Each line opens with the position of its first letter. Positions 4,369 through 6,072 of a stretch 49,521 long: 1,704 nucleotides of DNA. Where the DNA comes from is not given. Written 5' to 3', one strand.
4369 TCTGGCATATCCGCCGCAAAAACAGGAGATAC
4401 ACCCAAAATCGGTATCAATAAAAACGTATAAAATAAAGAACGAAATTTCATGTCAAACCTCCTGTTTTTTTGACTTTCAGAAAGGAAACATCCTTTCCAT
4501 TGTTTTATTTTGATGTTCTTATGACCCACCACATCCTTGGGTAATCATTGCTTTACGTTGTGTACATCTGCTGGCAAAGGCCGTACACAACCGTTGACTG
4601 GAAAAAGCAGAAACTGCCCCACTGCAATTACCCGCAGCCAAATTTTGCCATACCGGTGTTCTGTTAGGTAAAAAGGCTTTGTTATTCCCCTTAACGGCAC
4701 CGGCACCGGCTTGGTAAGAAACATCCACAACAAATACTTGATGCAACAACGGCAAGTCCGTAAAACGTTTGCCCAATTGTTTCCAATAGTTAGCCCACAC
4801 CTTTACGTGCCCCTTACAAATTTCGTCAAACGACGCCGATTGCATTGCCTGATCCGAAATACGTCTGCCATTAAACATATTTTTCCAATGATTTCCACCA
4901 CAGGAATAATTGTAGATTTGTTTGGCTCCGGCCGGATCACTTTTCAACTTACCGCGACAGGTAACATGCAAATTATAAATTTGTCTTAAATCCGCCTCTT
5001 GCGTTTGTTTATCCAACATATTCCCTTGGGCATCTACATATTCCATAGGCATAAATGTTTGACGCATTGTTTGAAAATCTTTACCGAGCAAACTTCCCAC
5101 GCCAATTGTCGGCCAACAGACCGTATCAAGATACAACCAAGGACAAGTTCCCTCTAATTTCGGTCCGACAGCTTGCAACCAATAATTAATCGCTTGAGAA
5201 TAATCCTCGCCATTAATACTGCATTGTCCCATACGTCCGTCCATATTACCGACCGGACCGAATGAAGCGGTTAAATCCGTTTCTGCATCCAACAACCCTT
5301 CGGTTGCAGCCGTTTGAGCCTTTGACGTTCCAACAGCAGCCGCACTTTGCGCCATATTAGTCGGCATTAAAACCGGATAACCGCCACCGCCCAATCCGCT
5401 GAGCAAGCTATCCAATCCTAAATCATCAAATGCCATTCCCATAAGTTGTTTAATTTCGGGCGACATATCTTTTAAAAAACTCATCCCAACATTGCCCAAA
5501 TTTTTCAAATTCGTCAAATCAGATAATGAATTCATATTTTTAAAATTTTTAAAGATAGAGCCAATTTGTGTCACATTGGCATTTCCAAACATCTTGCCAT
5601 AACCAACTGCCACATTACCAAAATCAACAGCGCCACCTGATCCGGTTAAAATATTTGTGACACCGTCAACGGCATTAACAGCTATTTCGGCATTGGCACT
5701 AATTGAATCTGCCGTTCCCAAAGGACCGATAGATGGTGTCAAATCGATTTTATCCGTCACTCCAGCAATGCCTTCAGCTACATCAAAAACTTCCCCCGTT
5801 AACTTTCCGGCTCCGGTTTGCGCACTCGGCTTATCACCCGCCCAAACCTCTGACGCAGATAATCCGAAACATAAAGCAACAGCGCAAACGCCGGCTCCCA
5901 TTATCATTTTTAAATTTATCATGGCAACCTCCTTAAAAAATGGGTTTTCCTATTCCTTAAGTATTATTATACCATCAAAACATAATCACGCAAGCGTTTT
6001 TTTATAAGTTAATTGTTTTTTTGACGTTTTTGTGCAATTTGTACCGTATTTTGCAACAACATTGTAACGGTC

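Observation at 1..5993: Operon of six signal-peptide proteins led by a secreted GH24 muramidase: candidate uncharacterised envelope/surface system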

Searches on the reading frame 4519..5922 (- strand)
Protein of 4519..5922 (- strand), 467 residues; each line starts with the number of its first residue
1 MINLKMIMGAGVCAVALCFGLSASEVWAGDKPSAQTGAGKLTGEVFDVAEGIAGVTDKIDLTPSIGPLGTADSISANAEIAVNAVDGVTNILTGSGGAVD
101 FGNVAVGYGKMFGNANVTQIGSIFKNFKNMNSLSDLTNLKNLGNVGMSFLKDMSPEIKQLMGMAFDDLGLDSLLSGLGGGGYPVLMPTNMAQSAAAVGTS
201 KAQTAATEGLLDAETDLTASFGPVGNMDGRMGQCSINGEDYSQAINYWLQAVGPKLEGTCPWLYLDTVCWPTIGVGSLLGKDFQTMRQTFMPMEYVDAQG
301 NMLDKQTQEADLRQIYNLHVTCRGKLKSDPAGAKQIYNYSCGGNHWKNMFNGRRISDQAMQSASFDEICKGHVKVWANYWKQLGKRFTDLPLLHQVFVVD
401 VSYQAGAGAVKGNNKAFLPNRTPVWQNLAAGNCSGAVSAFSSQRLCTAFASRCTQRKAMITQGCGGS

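Call 5: search_protein_families(library=pfam, proteins=[window:4519-5922:-], max_evalue=1)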
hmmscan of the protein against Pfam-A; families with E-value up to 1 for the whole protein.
window:4519-5922:- (467 aa): 1 family
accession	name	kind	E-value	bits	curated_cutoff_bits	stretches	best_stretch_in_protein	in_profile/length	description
PF16754.10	Pesticin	-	0.12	12.8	25.8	1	358-406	95-137/156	Bacterial toxin homologue of phage lysozyme, C-term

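Call 6: search_protein_families(library=ncbifam, proteins=[window:4519-5922:-], max_evalue=1)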
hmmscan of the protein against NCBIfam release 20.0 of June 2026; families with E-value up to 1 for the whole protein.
window:4519-5922:- (467 aa): 1 family
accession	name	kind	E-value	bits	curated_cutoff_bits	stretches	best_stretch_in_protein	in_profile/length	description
TIGR03702.1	lip_kinase_YegS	equivalog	0.068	12.2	387.45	1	40-178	60-194/295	lipid kinase YegS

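Call 8: find_homologous_proteins(query=window:4519-5922:-, max_evalue=0.001)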
Query window:4519-5922:- (467 aa): 10 proteins with E <= 0.001 among 8000 candidates.
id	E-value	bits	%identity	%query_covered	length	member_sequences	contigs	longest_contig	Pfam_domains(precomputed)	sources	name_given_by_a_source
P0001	3.6e-285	964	90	100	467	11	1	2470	-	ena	-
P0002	6.0e-262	888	85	99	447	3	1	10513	-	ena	-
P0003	3.4e-260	882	83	100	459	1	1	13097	-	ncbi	-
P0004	1.1e-257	873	81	100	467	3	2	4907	-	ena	-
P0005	1.6e-241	820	76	100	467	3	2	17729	-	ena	-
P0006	9.1e-230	781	73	100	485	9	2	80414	-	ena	-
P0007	5.7e-228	775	74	99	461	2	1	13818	-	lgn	-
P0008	5.9e-216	736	69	100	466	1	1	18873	-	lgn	-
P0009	5.2e-176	604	62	100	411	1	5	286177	-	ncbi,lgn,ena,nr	ncbi:MAG: hypothetical protein IKV03_02420 [Alphaproteobacteria bacterium]|nr:hypothetical protein [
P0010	6.4e-99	350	40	99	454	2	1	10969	-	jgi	-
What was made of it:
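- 4519..5922 (-): P1, 467 aa. Signal peptide (about aa 1-28), a low-complexity and poorly modelled N-terminal region (aa 29-231), and a Cys-rich C-terminal T4-lysozyme-fold domain (aa 232-467). Only 10 homologues were found among 5.8 billion clusters (call 8).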

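Call 9: find_encoding_contigs(protein=P0009, flank=10000, max_places=3)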
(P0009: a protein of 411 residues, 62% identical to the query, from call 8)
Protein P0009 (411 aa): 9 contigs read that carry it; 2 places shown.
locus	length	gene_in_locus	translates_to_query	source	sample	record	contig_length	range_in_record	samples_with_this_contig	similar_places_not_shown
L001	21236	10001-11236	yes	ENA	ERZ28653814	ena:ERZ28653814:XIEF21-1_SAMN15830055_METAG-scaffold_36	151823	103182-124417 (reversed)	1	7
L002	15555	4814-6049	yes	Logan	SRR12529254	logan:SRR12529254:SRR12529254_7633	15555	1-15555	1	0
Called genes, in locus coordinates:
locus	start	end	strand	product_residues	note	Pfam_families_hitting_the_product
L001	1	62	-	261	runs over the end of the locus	PF13084:DUF3943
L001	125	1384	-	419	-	PF01595:CNNM, PF00571:CBS (weak), PF03471:CorC_HlyC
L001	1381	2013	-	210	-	PF13238:AAA_18 (weak), PF01202:SKI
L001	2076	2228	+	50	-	-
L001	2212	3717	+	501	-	-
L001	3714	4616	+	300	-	PF02899:Phage_int_SAM_1, PF13102:Phage_int_SAM_5 (weak), PF13495:Phage_int_SAM_4 (weak), PF00589:Phage_integrase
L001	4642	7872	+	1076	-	PF03739:LptF_LptG, PF03968:LptD_N (weak), PF04453:LptD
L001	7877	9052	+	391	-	PF13623:SurA_N_2, PF13624:SurA_N_3, PF09312:SurA_N, PF13145:Rotamase_2 (weak), PF00639:Rotamase, PF13616:Rotamase_3 (weak)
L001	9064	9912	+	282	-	PF00763:THF_DHG_CYH, PF02882:THF_DHG_CYH_C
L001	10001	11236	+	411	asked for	-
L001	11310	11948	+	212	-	-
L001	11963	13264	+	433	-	-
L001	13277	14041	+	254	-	-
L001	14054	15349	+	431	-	-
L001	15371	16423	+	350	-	-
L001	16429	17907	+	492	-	-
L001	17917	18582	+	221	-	PF04335:VirB8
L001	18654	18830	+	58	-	-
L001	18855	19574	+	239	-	PF04335:VirB8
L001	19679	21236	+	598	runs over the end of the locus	PF03524:CagX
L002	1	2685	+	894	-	?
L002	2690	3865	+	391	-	PF13623:SurA_N_2, PF13624:SurA_N_3, PF09312:SurA_N, PF13145:Rotamase_2 (weak), PF00639:Rotamase, PF13616:Rotamase_3 (weak)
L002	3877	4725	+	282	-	PF00763:THF_DHG_CYH, PF02882:THF_DHG_CYH_C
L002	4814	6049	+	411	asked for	-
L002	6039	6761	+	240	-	-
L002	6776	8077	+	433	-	-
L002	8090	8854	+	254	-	-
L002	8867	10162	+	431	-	-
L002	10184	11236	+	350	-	-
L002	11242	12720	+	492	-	-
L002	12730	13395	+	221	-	PF04335:VirB8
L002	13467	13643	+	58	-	-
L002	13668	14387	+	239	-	PF04335:VirB8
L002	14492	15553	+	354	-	?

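Call 10: find_encoding_contigs(protein=P0006, flank=10000, max_places=2)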
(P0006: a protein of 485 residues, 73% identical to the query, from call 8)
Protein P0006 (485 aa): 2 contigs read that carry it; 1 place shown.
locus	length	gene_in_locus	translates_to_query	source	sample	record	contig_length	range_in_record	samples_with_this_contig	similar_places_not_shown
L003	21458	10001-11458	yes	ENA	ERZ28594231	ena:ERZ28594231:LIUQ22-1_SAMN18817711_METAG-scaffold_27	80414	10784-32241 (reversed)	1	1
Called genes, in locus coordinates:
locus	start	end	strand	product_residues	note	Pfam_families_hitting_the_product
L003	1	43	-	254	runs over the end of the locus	PF13084:DUF3943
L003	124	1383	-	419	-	PF01595:CNNM, PF00571:CBS (weak), PF03471:CorC_HlyC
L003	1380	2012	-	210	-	PF13238:AAA_18 (weak), PF13671:AAA_33 (weak), PF01202:SKI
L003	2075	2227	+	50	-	-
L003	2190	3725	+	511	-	-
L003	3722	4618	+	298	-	PF02899:Phage_int_SAM_1, PF13102:Phage_int_SAM_5 (faint), PF13495:Phage_int_SAM_4 (weak), PF00589:Phage_integrase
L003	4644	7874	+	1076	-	PF03739:LptF_LptG, PF03968:LptD_N (weak), PF04453:LptD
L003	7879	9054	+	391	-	PF13623:SurA_N_2 (weak), PF13624:SurA_N_3, PF09312:SurA_N, PF13145:Rotamase_2 (faint), PF00639:Rotamase, PF13616:Rotamase_3 (weak)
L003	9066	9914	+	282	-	PF00763:THF_DHG_CYH, PF02882:THF_DHG_CYH_C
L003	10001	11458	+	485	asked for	-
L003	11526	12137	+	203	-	-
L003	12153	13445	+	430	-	-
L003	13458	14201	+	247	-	-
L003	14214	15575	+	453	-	-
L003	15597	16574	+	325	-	-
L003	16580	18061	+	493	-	-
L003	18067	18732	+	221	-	PF04335:VirB8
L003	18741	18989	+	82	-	-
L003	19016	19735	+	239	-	PF04335:VirB8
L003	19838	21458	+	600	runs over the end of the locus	PF03524:CagX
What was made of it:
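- On VirB5/TrbJ family (PF07996): In the window clade it precedes virB8 (calls 9, 10).
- On VirB1 (specialised lytic transglycosylase): P1 is the first gene of the cluster that continues into virB8-11 in relatives (calls 9, 10).
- Same gene order with VirB8/VirB8/CagX by precomputed Pfam in L001, L002 and L003 (calls 9, 10).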

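Call 11: find_encoding_contigs(protein=P0010, flank=10000, max_places=2)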
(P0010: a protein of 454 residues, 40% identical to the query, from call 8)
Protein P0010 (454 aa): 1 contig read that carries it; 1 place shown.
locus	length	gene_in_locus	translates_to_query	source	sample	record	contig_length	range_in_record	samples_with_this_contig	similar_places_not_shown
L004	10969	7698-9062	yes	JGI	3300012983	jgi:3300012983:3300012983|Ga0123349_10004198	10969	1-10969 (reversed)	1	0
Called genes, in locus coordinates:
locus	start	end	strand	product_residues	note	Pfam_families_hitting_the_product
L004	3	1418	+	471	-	?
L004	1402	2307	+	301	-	PF02899:Phage_int_SAM_1, PF00589:Phage_integrase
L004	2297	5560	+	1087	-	PF03739:LptF_LptG, PF04453:LptD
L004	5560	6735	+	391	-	PF13624:SurA_N_3, PF09312:SurA_N, PF13145:Rotamase_2, PF00639:Rotamase, PF13616:Rotamase_3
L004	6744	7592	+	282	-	PF00763:THF_DHG_CYH, PF02882:THF_DHG_CYH_C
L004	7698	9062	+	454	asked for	-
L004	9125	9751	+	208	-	-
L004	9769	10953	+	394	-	-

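Call 16: find_related_loci(query=L001:19679-21235:+, collection=genome_contigs, flank=10000)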
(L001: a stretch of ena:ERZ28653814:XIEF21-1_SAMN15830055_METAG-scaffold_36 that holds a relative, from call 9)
Query L001:19679-21235:+ (519 aa) in genome_contigs; peptide patterns used: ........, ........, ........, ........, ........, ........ (x = any residue, [..] = any of these).
133 stretches matched a pattern; 93 encode a relative of the query (tblastn E <= 1e-3); the best 80 are kept; 79 distinct loci.
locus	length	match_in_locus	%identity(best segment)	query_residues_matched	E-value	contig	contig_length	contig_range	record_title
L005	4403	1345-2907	90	1-519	0e+0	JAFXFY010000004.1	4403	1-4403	MAG: Alphaproteobacteria bacterium isolate RGIG6380 Sheep_Rectum-5__c17955, whole genome shotgun sequence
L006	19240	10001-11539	88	1-519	0e+0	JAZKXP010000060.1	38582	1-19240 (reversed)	MAG: Alphaproteobacteria bacterium isolate T1900045117_TC20190111.MAGScoT_cleanbin_000024 SGB_4816_k141_401484, whole ge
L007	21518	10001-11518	71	1-500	0e+0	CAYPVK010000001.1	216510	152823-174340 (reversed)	MAG TPA_asm: uncultured Lactobacillales bacterium isolate SRP313737_co1_115 genome assembly, contig: NODE_38_length_2165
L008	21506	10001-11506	65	1-519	0e+0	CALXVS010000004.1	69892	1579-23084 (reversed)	MAG: uncultured Alphaproteobacteria bacterium isolate BRZ_DV__bin2 genome assembly, contig: BRZ_DV__NODE_497_length_6989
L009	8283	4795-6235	83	1-485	0e+0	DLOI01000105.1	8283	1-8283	MAG TPA_asm: Alphaproteobacteria bacterium UBA7488 UBA7488_contig_4915, whole genome shotgun sequence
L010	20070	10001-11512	66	1-487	0e+0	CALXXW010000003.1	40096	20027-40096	MAG: uncultured Alphaproteobacteria bacterium isolate E20__bin339 genome assembly, contig: E20__k127_3199977, whole geno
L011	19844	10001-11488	64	1-473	0e+0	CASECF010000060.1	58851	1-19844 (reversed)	uncultured Alphaproteobacteria bacterium isolate CO.O65.metabat-bins.242 genome assembly, contig: CO.O65.metabat-bins.24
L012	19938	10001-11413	68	5-473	0e+0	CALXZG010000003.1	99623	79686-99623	MAG: uncultured Alphaproteobacteria bacterium isolate BRZ_KG__bin33 genome assembly, contig: BRZ_KG__NODE_223_length_996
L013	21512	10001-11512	64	1-495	0e+0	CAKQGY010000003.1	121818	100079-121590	MAG: uncultured Alphaproteobacteria bacterium isolate REFINED_METABAT215_TOP10_CONTIGS_1500_ASSEMBLY_K77_MERGED__Hadza_M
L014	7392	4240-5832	64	1-519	0e+0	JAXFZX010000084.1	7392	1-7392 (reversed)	MAG: Pseudomonadota bacterium isolate CB4 bin31 ctg000344219, whole genome shotgun sequence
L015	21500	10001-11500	65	1-473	0e+0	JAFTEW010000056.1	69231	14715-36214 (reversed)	MAG: Alphaproteobacteria bacterium isolate RGIG3755 Roe_deer_Abomasum-1__c282012, whole genome shotgun sequence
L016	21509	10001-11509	64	1-473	0e+0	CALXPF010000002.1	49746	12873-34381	MAG: uncultured Alphaproteobacteria bacterium isolate BRZ_FB__bin41 genome assembly, contig: BRZ_FB__NODE_915_length_497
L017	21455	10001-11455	66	1-470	0e+0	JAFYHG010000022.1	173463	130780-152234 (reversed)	MAG: Alphaproteobacteria bacterium isolate RGIG7089 Sheep_Rumen.Co__c2909685, whole genome shotgun sequence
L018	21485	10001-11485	63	1-497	0e+0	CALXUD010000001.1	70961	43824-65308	MAG: uncultured Alphaproteobacteria bacterium isolate BRZ_CV__bin99 genome assembly, contig: BRZ_CV__NODE_622_length_709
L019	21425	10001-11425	63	1-473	0e+0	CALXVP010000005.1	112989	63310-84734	MAG: uncultured Alphaproteobacteria bacterium isolate BRZ_DT__bin56 genome assembly, contig: BRZ_DT__NODE_123_length_112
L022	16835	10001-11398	61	1-481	0e+0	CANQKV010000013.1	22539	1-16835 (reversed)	MAG: uncultured Alphaproteobacteria bacterium isolate Lapin-026__bin93 genome assembly, contig: Lapin-026__NODE_2566_len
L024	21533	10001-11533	59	1-506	0e+0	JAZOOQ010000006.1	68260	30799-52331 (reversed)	MAG: Alphaproteobacteria bacterium isolate T1900045627_YK20190321.MAGScoT_cleanbin_000013 SGB_8036_k141_2634181, whole g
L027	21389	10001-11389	62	1-481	0e+0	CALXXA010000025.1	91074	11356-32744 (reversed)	MAG: uncultured Alphaproteobacteria bacterium isolate E30__bin278 genome assembly, contig: E30__k127_5752291, whole geno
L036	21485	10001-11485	58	1-501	0e+0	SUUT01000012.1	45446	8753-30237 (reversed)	MAG: Alphaproteobacteria bacterium isolate SIG53 NODE_18264_length_45446_cov_11.373353, whole genome shotgun sequence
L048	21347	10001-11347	62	7-484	0e+0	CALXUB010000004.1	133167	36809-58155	MAG: uncultured Alphaproteobacteria bacterium isolate E02__bin238 genome assembly, contig: E02__k127_3164041, whole geno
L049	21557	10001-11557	100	1-519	0e+0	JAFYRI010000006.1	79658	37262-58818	MAG: Alphaproteobacteria bacterium isolate RGIG7351 Water_buffalos_Cecum-5__c52, whole genome shotgun sequence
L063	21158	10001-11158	58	22-479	8e-164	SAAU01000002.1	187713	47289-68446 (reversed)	MAG: Alphaproteobacteria bacterium isolate INTA.CYC.063 contig-100_19, whole genome shotgun sequence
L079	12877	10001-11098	48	3-388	6e-115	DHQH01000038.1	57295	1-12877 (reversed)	MAG TPA_asm: Alphaproteobacteria bacterium UBA5343 UBA5343_contig_103, whole genome shotgun sequence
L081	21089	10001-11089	49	8-379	3e-112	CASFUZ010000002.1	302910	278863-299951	uncultured proteobacterium isolate O15_L1_384384_idba_bin.74 genome assembly, contig: O15_L1_384384_idba_bin.74.fa_scaff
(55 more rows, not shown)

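Call 18: search_protein_families(library=pfam, proteins=[L049:5693-6745:+, L049:6751-8229:+, L049:8239-8904:+, L049:8913-9152:+, L049:9177-9896:+, L049:9950-11797:+, L049:11825-18889:+, L049:18904-19893:+, L049:19924-20460:-, L049:20529-21476:-], max_evalue=0.01)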
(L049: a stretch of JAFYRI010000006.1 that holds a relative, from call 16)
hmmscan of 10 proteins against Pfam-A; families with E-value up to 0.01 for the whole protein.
L049:5693-6745:+ (350 aa): 0 families

L049:6751-8229:+ (492 aa): 0 families

L049:8239-8904:+ (221 aa): 1 family
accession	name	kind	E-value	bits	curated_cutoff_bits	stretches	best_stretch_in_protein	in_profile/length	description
PF04335.19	VirB8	-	1.8e-07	31.6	23.2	1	24-214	16-211/213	VirB8 protein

L049:8913-9152:+ (79 aa): 0 families

L049:9177-9896:+ (239 aa): 1 family
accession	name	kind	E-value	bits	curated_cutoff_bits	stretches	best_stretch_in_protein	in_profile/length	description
PF04335.19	VirB8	-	2e-18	67.5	23.2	1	37-232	17-208/213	VirB8 protein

L049:9950-11797:+ (615 aa): 2 families
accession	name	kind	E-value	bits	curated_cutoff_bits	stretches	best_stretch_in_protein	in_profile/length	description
PF03524.21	CagX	-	2.6e-13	50.7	34.2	1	103-366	4-195/198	Conjugal transfer protein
PF05036.18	SPOR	-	0.0072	17.1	21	0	536-613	8-76/76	SPOR domain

L049:11825-18889:+ (2354 aa): 4 families
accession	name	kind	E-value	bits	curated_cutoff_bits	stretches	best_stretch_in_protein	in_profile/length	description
PF21785.3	Bflower_2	-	1.3e-69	231.6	38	9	1452-1540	12-96/112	5-fold beta-flower protein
PF03743.19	TrbI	-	6.9e-33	114.5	35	1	2020-2213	2-188/188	Bacterial conjugation TrbI-like protein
PF21784.3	Bflower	-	2.3e-15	57.4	25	0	665-715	18-63/116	4-fold beta flower protein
PF12396.14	DUF3659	-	3e-06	27.5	24.8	0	1749-1805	7-58/61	Protein of unknown function (DUF3659)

L049:18904-19893:+ (329 aa): 6 families
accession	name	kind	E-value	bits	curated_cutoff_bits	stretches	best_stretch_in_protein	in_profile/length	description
PF00437.27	T2SSE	-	5.2e-21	75.2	24.9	1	143-281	118-249/370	Type II/IV secretion system protein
PF01580.24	FtsK_SpoIIIE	-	0.00033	20.6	24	1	168-192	36-61/221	FtsK/SpoIIIE family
PF13191.12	AAA_16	-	0.0017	19.3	32.6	1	167-236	19-79/167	AAA ATPase domain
PF13401.12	AAA_22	-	0.0042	17.8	27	1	171-224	6-44/130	AAA domain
PF00270.35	DEAD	-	0.0068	16.6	26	0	166-218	10-66/167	DEAD/DEAH box helicase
PF13555.12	AAA_29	-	0.0074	16.4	27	0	166-197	18-49/61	P-loop containing region of AAA domain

L049:19924-20460:- (178 aa): 0 families

L049:20529-21476:- (315 aa): 1 family
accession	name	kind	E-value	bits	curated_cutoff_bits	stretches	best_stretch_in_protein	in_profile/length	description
PF06258.17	Mito_fiss_Elm1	-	1.8e-75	254.4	27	1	12-315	1-303/304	Mitochondrial fission ELM1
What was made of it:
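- The system has a giant VirB10 (2354 aa) with beta-flower repeats, recalling the expanded Cag-type core (call 18).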

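Call 44: predict_structure(alignment_id=A2)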
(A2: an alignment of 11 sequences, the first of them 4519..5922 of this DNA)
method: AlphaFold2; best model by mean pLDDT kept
length: 467 residues; sequences in the alignment: 11
mean_pLDDT: 56.3   pTM: 0.49
mean pLDDT of the five models: 56.3, 56.1, 48.0, 43.2, 38.6
residues with pLDDT >= 90: 62; 70-90: 156; 50-70: 17; < 50: 232
segments of 3 or more residues with pLDDT < 50: 1-231
pLDDT, mean of each block of 10 residues (from residue 1): 25 25 26 25 24 24 23 27 29 30 39 36 38 32 29 30 27 26 27 25 29 27 31 75 86 71 81 77 82 89 92 92 84 76 81 86 82 80 88 91 77 74 91 94 87 89 74
secondary structure, 60 per line:
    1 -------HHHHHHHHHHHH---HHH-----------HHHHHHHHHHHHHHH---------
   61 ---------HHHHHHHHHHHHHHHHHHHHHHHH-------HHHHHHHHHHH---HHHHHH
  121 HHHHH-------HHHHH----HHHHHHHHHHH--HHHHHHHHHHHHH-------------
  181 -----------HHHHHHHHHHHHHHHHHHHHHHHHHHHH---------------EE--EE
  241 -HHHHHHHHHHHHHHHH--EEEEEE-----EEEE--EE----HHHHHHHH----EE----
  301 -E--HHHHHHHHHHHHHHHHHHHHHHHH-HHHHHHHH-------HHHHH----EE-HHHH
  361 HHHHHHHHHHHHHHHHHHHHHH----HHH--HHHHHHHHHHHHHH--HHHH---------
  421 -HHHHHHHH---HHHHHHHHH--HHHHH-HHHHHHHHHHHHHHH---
elements in order: H8-19 H37-51 H70-93 H101-111 H115-125 H133-137 H142-152 H155-167 H192-219 H242-257 E260-265 E271-274 H283-290 H305-328 H330-337 H345-349 H357-382 H392-405 H408-411 H422-429 H433-441 H444-448 H450-464
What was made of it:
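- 4522..5229 (-): T4-lysozyme-like (GH24-like or pesticin-like) muramidase domain of P1, with E257, D266 and T272 in the E-x8-D-x5-T spacing of T4 lysozyme E11/D20/T26. AF2 per-block pLDDT 71-94 for this domain (call 44).
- On GH24 / T4-type lysozyme: Per-block pLDDT 71-94 for aa 232-467 (call 44).
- Confident C-terminal model (call 44).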
